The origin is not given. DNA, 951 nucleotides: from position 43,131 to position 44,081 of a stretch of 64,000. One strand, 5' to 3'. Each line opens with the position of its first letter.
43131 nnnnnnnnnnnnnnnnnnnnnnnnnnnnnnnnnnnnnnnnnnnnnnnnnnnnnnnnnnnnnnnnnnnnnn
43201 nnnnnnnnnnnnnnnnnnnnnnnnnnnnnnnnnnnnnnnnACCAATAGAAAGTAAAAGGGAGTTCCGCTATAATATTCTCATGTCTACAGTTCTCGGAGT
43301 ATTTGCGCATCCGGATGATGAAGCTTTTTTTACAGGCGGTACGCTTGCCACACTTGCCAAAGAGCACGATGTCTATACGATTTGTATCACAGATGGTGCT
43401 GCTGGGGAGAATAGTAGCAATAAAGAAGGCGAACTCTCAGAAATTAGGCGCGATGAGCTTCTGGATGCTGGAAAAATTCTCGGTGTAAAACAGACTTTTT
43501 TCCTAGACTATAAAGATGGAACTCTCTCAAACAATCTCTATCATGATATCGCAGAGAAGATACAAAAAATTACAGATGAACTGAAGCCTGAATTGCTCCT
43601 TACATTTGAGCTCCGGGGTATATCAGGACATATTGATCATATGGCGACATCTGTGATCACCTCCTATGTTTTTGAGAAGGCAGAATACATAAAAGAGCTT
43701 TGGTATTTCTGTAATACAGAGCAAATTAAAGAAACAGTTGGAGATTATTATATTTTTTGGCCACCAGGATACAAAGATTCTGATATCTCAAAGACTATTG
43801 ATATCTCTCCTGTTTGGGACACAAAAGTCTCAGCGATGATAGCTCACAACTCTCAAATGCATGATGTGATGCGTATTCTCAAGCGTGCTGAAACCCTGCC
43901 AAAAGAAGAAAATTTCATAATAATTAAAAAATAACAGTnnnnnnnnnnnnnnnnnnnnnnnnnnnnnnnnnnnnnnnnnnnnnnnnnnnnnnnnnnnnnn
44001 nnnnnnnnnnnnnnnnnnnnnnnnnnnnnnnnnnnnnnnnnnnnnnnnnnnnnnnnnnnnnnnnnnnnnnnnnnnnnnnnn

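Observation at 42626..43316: hicBA cassette flanked by a duplicated 72-bp promoter + 5' end of the downstream deacetylase gene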

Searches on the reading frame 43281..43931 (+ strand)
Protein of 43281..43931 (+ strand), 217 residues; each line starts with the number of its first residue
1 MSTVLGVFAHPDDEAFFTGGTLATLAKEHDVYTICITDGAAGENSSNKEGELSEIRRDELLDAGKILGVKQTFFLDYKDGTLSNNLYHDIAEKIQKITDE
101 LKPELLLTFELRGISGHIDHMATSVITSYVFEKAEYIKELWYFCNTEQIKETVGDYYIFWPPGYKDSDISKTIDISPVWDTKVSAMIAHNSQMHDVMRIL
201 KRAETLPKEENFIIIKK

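Call 5: search_protein_families(library=pfam, proteins=[window:43281-43931:+], max_evalue=0.01)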
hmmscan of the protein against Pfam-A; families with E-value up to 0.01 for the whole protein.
window:43281-43931:+ (217 aa): 1 family
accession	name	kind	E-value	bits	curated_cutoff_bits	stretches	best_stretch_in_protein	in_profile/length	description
PF02585.22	PIG-L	-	5.7e-31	108.1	28.2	1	7-127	3-125/129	GlcNAc-PI de-N-acetylase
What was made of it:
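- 43281..43934 (+): PIG-L/LmbE-family deacetylase, the anchor gene. PF02585 108 bits (call 5).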

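Call 7: find_encoding_contigs(protein=window:43281-43931:+, flank=6000, max_places=10)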
Protein window:43281-43931:+ (217 aa): 1 contig read that carries it; 1 place shown.
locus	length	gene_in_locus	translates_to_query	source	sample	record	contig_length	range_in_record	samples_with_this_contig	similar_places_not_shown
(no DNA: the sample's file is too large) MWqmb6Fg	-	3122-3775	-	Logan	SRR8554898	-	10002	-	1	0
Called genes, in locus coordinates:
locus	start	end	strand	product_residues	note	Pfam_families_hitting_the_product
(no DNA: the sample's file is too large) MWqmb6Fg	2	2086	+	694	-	?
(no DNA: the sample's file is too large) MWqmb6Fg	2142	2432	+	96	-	-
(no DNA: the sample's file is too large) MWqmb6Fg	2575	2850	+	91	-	-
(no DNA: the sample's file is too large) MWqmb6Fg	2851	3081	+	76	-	PF07927:HicA_toxin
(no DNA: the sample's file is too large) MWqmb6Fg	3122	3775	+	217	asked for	PF02585:PIG-L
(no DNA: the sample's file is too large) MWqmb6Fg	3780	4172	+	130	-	PF00903:Glyoxalase (weak)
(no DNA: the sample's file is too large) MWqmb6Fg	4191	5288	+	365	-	PF00704:Glyco_hydro_18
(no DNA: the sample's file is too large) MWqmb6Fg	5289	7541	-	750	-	-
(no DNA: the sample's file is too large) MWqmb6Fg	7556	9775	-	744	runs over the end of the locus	-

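Call 9: find_related_loci(query=window:43281-43931:+, collection=genome_contigs, flank=6000)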
Query window:43281-43931:+ (217 aa) in genome_contigs; peptide patterns used: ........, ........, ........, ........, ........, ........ (x = any residue, [..] = any of these).
156 stretches matched a pattern; 86 encode a relative of the query (tblastn E <= 1e-3); the best 80 are kept; 80 distinct loci.
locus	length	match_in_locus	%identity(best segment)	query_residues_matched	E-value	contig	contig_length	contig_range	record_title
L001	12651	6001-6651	92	1-217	2e-138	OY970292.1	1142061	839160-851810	MAG: Candidatus Levybacteria bacterium isolate MFD01916.bin.c.8 genome assembly, chromosome: 1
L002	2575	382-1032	71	1-217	2e-109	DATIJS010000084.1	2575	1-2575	MAG TPA_asm: Candidatus Saccharimonadales bacterium isolate SMAG_U15697 k141_18234, whole genome shotgun sequence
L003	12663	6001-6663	70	1-217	9e-104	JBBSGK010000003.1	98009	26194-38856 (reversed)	MAG: Candidatus Levyibacteriota bacterium isolate LS2_sbin.37 LS2_sbin.37_K_31890_L_98009_cov_13.0000, whole genome shot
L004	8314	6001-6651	69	1-217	9e-104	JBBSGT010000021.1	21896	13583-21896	MAG: Candidatus Levyibacteriota bacterium isolate LS2_sbin.47 LS2_sbin.47_K_605014_L_21896_cov_21.1153, whole genome sho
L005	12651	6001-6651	62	1-217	9e-96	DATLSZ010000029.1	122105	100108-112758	MAG TPA_asm: Candidatus Acidiferrales bacterium isolate SMAG_U13943 k141_788886, whole genome shotgun sequence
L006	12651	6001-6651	62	1-217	1e-95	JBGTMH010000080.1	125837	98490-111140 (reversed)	MAG: Patescibacteria group bacterium isolate JTS-RE358 k141_362539, whole genome shotgun sequence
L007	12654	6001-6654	46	3-217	1e-61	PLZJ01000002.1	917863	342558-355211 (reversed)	MAG: Candidatus Levyibacteriota bacterium isolate palsa_1332 73.20120700_P3D.151_contig_1296, whole genome shotgun seque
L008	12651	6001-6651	52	1-217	4e-77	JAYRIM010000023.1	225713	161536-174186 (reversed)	MAG: Candidatus Levyibacteriota bacterium isolate SZ_szas25bin.53 k141_1259646, whole genome shotgun sequence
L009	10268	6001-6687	29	4-198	8e-26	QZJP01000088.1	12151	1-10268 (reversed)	MAG: Bacillota bacterium isolate SURF_36 Ga0104751_1007255, whole genome shotgun sequence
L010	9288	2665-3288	31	4-200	5e-25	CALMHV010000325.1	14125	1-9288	MAG TPA_asm: uncultured Firmicutes bacterium isolate ERR2868533_bin.32_CONCOCT_v1.1_MAG genome assembly, contig: ERZ8411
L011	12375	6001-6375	39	4-128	2e-19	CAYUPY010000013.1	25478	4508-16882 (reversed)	MAG TPA_asm: uncultured Candidatus Saccharibacteria bacterium isolate SRP141376_co5_423 genome assembly, contig: NODE_45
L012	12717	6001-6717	30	3-195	6e-19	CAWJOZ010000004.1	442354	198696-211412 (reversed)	MAG: uncultured Acidimicrobiaceae bacterium isolate MFD04463.bin.1.14 genome assembly, contig: contig_73123, whole genom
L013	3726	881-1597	30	3-195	4e-19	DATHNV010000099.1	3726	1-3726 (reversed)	MAG TPA_asm: Acidimicrobiales bacterium isolate SMAG_U12667 k141_1401416, whole genome shotgun sequence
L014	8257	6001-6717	29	3-193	7e-19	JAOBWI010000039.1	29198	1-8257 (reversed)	MAG: Acidimicrobiaceae bacterium isolate RYN_33 scaffold_1137382, whole genome shotgun sequence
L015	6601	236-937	26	3-202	8e-19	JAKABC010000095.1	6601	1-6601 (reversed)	MAG: Actinomycetes bacterium isolate WH2.bin133 NODE_22136_length_6601_cov_1.655236, whole genome shotgun sequence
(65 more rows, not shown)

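Call 32: find_homologous_proteins(query=window:43281-43931:+, max_evalue=1e-60)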
Query window:43281-43931:+ (217 aa): 749 proteins with E <= 1e-60 among 1320 candidates; the best 120 are listed.
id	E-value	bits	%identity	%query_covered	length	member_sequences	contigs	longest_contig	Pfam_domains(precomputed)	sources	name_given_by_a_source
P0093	2.8e-133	460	92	100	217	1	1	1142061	PF02585.23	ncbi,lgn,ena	-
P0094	7.9e-131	452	90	100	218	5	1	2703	PF02585.23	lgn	-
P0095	7.7e-130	449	89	100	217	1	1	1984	PF02585.23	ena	-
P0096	1.1e-129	448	89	100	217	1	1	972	PF02585.23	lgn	-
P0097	2.6e-128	444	89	100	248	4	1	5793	PF02585.23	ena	-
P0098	3.3e-120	417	81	100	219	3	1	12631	PF02585.23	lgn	-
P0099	2.6e-119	414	81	100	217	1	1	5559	PF02585.23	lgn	-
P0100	2.2e-115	401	79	100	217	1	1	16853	PF02585.23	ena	-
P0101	4.4e-107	374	75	100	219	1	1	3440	PF02585.23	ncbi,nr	ncbi:MAG TPA: PIG-L deacetylase family protein [Xanthomonadales bacterium]|nr:PIG-L deacetylase fami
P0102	8.5e-106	370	72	100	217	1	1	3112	PF02585.23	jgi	-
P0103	1.9e-105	369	71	100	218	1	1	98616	PF02585.23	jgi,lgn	-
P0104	8.6e-105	367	71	100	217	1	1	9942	PF02585.23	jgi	-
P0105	3.4e-104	365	71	100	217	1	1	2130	PF02585.23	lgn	-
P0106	1.1e-103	363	71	100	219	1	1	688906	PF02585.23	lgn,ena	-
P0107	5.4e-103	361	73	100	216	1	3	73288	PF02585.23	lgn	-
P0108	6.8e-103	361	71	99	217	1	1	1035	PF02585.23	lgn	-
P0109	3.2e-102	358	72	100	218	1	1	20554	PF02585.23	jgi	-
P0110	6.7e-102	357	70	100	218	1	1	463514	PF02585.23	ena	-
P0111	7.4e-102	357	70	100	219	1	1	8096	PF02585.23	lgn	-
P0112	3.6e-101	355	70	100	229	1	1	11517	PF02585.23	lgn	-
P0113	2.6e-100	352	71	100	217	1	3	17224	PF02585.23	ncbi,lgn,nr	ncbi:MAG TPA: PIG-L deacetylase family protein [Candidatus Saccharimonadales bacterium]|nr:PIG-L dea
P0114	5.9e-100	351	67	99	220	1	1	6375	PF02585.23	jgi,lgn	-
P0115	2.6e-99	349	68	100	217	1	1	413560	PF02585.23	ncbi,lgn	-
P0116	6.2e-98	344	70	100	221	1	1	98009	PF02585.23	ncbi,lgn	-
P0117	7.6e-98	344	68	100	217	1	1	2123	PF02585.23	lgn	-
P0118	3.1e-97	342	69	100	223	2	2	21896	PF02585.23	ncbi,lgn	ncbi:MAG: PIG-L deacetylase family protein [Candidatus Levyibacteriota bacterium]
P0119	1.0e-96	340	66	100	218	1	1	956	PF02585.23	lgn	-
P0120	1.3e-93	330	65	100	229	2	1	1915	PF02585.23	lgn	-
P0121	2.8e-93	329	65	100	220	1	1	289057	PF02585.23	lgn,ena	-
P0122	2.8e-93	329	64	100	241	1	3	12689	PF02585.23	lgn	-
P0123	3.7e-93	329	63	100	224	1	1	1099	PF02585.23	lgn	-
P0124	3.3e-91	322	62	100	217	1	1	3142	PF02585.23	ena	-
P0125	1.4e-90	320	65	100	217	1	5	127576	PF02585.23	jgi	jgi:N-acetylglucosamine malate deacetylase 2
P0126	2.0e-90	320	64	100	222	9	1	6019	PF02585.23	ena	-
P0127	4.5e-90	319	62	100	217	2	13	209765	PF02585.23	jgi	jgi:N-acetylglucosamine malate deacetylase 2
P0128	4.5e-90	319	62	100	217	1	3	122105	PF02585.23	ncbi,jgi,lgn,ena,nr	ncbi:MAG TPA: PIG-L family deacetylase [Candidatus Acidoferrales bacterium]|nr:PIG-L family deacetyl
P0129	1.0e-89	318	62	100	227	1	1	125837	PF02585.23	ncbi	-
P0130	1.1e-89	317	62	100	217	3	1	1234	PF02585.23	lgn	-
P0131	9.9e-89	314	63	100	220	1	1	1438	PF02585.23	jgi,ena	-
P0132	4.8e-88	312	62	100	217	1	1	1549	PF02585.23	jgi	-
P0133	1.5e-87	310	61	100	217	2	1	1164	PF02585.23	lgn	-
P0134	1.8e-87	310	61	100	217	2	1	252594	PF02585.23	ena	-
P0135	2.2e-87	310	62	100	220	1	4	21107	PF02585.23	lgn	-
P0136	2.8e-87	310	61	100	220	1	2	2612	PF02585.23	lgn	-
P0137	3.3e-87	309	60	100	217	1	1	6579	PF02585.23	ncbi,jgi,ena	-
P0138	9.8e-87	308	61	100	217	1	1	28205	PF02585.23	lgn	-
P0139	2.8e-84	300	59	100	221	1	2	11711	PF02585.23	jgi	jgi:LmbE family N-acetylglucosaminyl deacetylase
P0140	3.8e-84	299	61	100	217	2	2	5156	PF02585.23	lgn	-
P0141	5.3e-84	299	59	100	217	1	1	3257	PF02585.23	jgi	jgi:LmbE family N-acetylglucosaminyl deacetylase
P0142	5.8e-84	299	59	100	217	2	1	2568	PF02585.23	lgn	-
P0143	8.3e-84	298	66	92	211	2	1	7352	PF02585.23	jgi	jgi:N-acetylglucosamine malate deacetylase 2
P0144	4.9e-83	296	58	100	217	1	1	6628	PF02585.23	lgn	-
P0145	7.9e-83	295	59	100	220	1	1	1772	PF02585.23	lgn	-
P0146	1.2e-82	295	61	100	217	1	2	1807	PF02585.23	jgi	-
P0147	1.4e-82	294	59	100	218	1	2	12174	PF02585.23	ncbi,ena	-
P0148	1.5e-82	294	60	100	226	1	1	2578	PF02585.23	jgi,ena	-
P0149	3.4e-82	293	61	100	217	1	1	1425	PF02585.23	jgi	jgi:N-acetylglucosamine malate deacetylase 2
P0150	1.0e-81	291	58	100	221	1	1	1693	PF02585.23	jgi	jgi:N-acetylglucosamine malate deacetylase 2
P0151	1.1e-81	291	58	100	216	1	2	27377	PF02585.23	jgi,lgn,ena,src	-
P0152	1.8e-81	291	59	100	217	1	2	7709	PF02585.23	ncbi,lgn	ncbi:MAG TPA: PIG-L family deacetylase [Patescibacteria group bacterium]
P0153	1.8e-81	291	58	100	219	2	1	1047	PF02585.23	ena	-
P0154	3.1e-81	290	57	100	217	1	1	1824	PF02585.23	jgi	jgi:LmbE family N-acetylglucosaminyl deacetylase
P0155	3.5e-81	290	57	100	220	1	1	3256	PF02585.23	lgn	-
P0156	4.5e-81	289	58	100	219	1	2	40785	PF02585.23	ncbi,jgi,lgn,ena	-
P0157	4.4e-80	286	59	100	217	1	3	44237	PF02585.23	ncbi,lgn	-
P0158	1.0e-79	285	55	100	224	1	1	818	PF02585.23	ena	-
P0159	1.7e-79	284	60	99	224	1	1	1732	PF02585.23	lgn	-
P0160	5.3e-79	283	56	100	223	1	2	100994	PF02585.23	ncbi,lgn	-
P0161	6.6e-79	282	56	100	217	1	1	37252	PF02585.23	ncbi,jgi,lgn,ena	jgi:LmbE family N-acetylglucosaminyl deacetylase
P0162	1.0e-78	282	58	100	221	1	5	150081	PF02585.23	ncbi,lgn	-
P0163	1.1e-78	282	56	100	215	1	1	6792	PF02585.23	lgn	-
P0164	1.4e-78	281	57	100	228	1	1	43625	PF02585.23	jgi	-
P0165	2.0e-78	281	58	100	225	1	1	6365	PF02585.23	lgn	-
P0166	2.1e-78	281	58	100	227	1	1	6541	PF02585.23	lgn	-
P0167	2.3e-78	280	57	100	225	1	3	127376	PF02585.23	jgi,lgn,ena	-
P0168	6.0e-78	279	57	100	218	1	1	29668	PF02585.23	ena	-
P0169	9.4e-78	278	55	99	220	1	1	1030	PF02585.23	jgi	jgi:LmbE family N-acetylglucosaminyl deacetylase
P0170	9.8e-78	278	56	100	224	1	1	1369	PF02585.23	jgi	jgi:LmbE family N-acetylglucosaminyl deacetylase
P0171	1.4e-77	278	59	100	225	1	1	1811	PF02585.23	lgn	-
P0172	2.4e-77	277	58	100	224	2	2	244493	PF02585.23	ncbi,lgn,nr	ncbi:MAG TPA: PIG-L deacetylase family protein [Candidatus Saccharimonadales bacterium]|nr:PIG-L dea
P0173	2.7e-77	277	56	100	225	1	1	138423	PF02585.23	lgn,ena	-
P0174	6.7e-77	276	55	100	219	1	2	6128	PF02585.23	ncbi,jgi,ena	-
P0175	7.2e-77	276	55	100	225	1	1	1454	PF02585.23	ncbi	-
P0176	7.9e-77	275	58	96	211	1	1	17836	PF02585.23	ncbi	-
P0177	1.5e-76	275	55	100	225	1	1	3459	PF02585.23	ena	-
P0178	2.8e-76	274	55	100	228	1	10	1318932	PF02585.23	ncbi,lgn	-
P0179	3.0e-76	274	58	100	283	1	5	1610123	PF02585.23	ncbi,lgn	-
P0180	3.6e-76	273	56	100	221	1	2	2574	PF02585.23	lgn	-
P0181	4.5e-76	273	56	100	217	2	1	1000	PF02585.23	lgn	-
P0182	4.7e-76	273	56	100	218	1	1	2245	PF02585.23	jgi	jgi:LmbE family N-acetylglucosaminyl deacetylase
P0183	5.4e-76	273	54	100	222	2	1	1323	PF02585.23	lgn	-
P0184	7.8e-76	272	54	100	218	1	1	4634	PF02585.23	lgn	-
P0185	8.9e-76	272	57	98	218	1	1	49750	PF02585.23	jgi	jgi:LmbE family N-acetylglucosaminyl deacetylase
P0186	1.2e-75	272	57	100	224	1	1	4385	PF02585.23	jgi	jgi:N-acetylglucosamine malate deacetylase 2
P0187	1.3e-75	272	58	100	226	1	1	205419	PF02585.23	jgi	jgi:LmbE family N-acetylglucosaminyl deacetylase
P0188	1.4e-75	271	56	100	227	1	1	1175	PF02585.23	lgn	-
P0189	1.4e-75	271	56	100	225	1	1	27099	PF02585.23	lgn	-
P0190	2.6e-75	271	53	100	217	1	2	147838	PF02585.23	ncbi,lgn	-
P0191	2.6e-75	270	54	99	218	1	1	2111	PF02585.23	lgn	-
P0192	3.3e-75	270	58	100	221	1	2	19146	PF02585.23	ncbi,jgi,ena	-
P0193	3.5e-75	270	55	100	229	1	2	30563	PF02585.23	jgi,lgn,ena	jgi:LmbE family N-acetylglucosaminyl deacetylase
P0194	4.1e-75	270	57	99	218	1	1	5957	PF02585.23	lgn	-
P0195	5.0e-75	270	55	100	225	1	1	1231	PF02585.23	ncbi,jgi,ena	-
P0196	6.8e-75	269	57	100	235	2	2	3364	PF02585.23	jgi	jgi:LmbE family N-acetylglucosaminyl deacetylase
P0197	8.9e-75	269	52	99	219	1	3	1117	PF02585.23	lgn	-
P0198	9.3e-75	269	55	100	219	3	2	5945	PF02585.23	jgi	jgi:LmbE family N-acetylglucosaminyl deacetylase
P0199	1.2e-74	268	54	99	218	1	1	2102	PF02585.23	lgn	-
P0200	1.7e-74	268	54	100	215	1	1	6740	PF02585.23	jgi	jgi:LmbE family N-acetylglucosaminyl deacetylase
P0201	1.9e-74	268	56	100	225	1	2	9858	PF02585.23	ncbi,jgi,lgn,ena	-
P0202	2.1e-74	268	56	100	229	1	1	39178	PF02585.23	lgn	-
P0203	2.5e-74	267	56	100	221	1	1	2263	PF02585.23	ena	-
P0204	4.8e-74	266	55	100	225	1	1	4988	PF02585.23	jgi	jgi:LmbE family N-acetylglucosaminyl deacetylase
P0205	6.6e-74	266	55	99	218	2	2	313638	PF02585.23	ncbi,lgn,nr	ncbi:MAG TPA: PIG-L deacetylase family protein [Candidatus Saccharimonadales bacterium]|nr:PIG-L dea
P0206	6.7e-74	266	54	100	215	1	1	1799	PF02585.23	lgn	-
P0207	8.2e-74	266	51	99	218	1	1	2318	PF02585.23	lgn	-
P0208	1.0e-73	265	54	99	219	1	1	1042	PF02585.23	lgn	-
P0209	1.1e-73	265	54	99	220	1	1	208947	PF02585.23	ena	-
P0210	1.3e-73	265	54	100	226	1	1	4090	PF02585.23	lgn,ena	-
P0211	1.4e-73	265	56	100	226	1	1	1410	PF02585.23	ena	-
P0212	2.0e-73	264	53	100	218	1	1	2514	PF02585.23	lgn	-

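Call 33: find_encoding_contigs(protein=P0098, flank=5000, max_places=2)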
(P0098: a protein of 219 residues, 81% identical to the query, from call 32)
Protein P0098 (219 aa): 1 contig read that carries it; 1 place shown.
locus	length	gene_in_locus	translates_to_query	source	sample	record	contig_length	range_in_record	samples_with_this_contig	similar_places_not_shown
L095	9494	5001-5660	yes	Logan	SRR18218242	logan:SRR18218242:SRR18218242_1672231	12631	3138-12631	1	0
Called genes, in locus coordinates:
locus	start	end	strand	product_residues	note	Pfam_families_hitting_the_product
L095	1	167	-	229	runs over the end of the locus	PF04350:PilO (faint)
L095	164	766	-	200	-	-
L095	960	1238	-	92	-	-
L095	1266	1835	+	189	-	-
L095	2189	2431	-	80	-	-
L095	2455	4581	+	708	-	PF00009:GTP_EFTU, PF22042:EF-G_D2, PF03144:GTP_EFTU_D2, PF14492:EFG_III, PF16658:RF3_C, PF03764:EFG_IV, PF00679:EFG_C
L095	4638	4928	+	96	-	-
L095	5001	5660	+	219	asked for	PF02585:PIG-L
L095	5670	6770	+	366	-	PF00704:Glyco_hydro_18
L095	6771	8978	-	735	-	-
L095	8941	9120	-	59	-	-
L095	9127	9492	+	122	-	?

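Call 34: find_encoding_contigs(protein=P0100, flank=5000, max_places=2)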
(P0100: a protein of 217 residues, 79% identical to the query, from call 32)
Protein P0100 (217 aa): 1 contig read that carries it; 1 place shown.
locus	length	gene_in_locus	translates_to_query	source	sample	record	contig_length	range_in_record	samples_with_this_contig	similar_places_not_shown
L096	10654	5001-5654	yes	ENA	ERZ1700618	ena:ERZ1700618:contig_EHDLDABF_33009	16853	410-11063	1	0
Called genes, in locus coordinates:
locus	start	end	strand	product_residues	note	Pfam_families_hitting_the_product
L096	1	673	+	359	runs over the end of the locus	?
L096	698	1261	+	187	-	PF03144:GTP_EFTU_D2 (weak), PF22042:EF-G_D2 (weak), PF14492:EFG_III, PF16658:RF3_C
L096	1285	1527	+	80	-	PF03764:EFG_IV, PF00679:EFG_C (weak)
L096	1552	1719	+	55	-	PF00679:EFG_C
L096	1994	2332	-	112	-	-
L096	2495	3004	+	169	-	PF13784:Fic_N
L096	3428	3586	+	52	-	-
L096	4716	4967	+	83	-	-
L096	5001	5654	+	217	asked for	PF02585:PIG-L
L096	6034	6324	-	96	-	-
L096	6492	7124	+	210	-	-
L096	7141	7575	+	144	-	PF00704:Glyco_hydro_18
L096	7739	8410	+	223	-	PF00009:GTP_EFTU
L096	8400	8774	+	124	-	PF03144:GTP_EFTU_D2, PF03143:GTP_EFTU_D3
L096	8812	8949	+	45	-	PF03143:GTP_EFTU_D3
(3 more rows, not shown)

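Call 35: find_encoding_contigs(protein=P0106, flank=5000, max_places=2)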
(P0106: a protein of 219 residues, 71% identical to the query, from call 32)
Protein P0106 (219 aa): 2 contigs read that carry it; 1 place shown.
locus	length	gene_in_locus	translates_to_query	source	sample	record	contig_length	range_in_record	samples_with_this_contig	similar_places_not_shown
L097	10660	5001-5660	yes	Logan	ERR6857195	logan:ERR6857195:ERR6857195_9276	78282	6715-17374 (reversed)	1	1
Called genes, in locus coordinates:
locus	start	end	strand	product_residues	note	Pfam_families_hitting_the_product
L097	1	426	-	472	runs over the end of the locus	PF00041:fn3 (weak), PF19077:Big_13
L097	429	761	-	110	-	-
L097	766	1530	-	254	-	PF04350:PilO (faint)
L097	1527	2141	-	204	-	-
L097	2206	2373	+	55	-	-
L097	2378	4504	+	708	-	PF00009:GTP_EFTU, PF22042:EF-G_D2, PF03144:GTP_EFTU_D2, PF14492:EFG_III, PF16658:RF3_C, PF03764:EFG_IV, PF00679:EFG_C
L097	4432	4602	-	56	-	-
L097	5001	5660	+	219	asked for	PF02585:PIG-L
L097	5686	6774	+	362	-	PF00704:Glyco_hydro_18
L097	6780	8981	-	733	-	-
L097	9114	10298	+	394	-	PF00009:GTP_EFTU, PF03144:GTP_EFTU_D2, PF03143:GTP_EFTU_D3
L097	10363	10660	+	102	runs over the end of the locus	PF00338:Ribosomal_S10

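Call 36: find_encoding_contigs(protein=P0107, flank=5000, max_places=3)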
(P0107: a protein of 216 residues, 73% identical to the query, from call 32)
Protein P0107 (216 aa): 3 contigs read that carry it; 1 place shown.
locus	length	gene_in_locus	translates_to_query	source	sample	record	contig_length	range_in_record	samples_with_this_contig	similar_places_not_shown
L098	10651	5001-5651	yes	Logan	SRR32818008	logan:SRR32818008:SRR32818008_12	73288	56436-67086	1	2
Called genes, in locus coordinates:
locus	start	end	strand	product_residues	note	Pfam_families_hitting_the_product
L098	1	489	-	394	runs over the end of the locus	-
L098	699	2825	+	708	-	PF00009:GTP_EFTU, PF22042:EF-G_D2, PF03144:GTP_EFTU_D2, PF14492:EFG_III, PF16658:RF3_C, PF03764:EFG_IV, PF00679:EFG_C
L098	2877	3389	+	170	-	-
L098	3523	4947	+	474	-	PF00232:Glyco_hydro_1, PF02449:Glyco_hydro_42 (weak)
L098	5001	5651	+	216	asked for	PF02585:PIG-L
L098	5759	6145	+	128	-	PF00903:Glyoxalase (weak)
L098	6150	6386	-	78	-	-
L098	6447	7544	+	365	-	PF00704:Glyco_hydro_18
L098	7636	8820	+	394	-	PF00009:GTP_EFTU, PF03144:GTP_EFTU_D2, PF03143:GTP_EFTU_D3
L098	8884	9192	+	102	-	PF00338:Ribosomal_S10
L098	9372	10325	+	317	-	PF00297:Ribosomal_L3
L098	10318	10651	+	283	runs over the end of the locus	PF00573:Ribosomal_L4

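Call 41: find_encoding_contigs(protein=P0094, flank=5000, max_places=3)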
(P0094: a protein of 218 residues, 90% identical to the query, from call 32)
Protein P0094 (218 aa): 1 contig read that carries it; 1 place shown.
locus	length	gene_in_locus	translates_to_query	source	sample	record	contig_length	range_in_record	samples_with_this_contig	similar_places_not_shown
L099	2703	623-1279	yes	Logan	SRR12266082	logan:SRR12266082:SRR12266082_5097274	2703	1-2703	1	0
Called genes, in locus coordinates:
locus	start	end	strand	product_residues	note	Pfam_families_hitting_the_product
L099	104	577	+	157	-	-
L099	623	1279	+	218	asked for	PF02585:PIG-L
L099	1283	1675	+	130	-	PF00903:Glyoxalase (weak)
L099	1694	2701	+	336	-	?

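Call 42: find_encoding_contigs(protein=P0099, flank=5000, max_places=2)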
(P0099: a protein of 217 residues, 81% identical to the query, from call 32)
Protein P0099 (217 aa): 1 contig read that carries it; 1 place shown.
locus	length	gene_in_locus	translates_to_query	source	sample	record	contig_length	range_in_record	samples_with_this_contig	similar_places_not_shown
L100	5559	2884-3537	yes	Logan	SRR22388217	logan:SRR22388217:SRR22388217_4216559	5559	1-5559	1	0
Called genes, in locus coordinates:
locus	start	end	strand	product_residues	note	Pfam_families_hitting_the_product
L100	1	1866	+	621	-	?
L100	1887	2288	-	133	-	-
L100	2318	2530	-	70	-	-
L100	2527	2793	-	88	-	-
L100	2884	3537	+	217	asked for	PF02585:PIG-L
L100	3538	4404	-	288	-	PF06691:DUF1189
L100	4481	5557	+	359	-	?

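Call 43: find_encoding_contigs(protein=P0103, flank=5000, max_places=2)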
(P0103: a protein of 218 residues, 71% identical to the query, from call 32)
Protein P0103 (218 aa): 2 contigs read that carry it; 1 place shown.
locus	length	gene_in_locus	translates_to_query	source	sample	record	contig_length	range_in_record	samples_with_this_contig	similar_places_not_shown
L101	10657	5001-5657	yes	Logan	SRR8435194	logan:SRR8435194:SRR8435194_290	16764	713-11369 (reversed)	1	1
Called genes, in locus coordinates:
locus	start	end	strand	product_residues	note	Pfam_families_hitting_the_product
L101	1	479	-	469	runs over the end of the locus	PF16656:Pur_ac_phosph_N (weak), PF19077:Big_13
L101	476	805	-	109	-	-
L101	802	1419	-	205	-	PF04350:PilO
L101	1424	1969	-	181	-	-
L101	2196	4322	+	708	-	PF00009:GTP_EFTU, PF22042:EF-G_D2, PF03144:GTP_EFTU_D2, PF14492:EFG_III, PF16658:RF3_C, PF03764:EFG_IV, PF00679:EFG_C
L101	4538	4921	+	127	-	-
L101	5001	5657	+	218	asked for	PF02585:PIG-L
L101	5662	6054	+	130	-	PF00903:Glyoxalase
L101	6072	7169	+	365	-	PF00704:Glyco_hydro_18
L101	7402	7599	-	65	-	-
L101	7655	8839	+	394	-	PF00009:GTP_EFTU, PF03144:GTP_EFTU_D2, PF03143:GTP_EFTU_D3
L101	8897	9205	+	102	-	PF00338:Ribosomal_S10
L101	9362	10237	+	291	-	PF00297:Ribosomal_L3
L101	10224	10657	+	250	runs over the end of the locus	PF00573:Ribosomal_L4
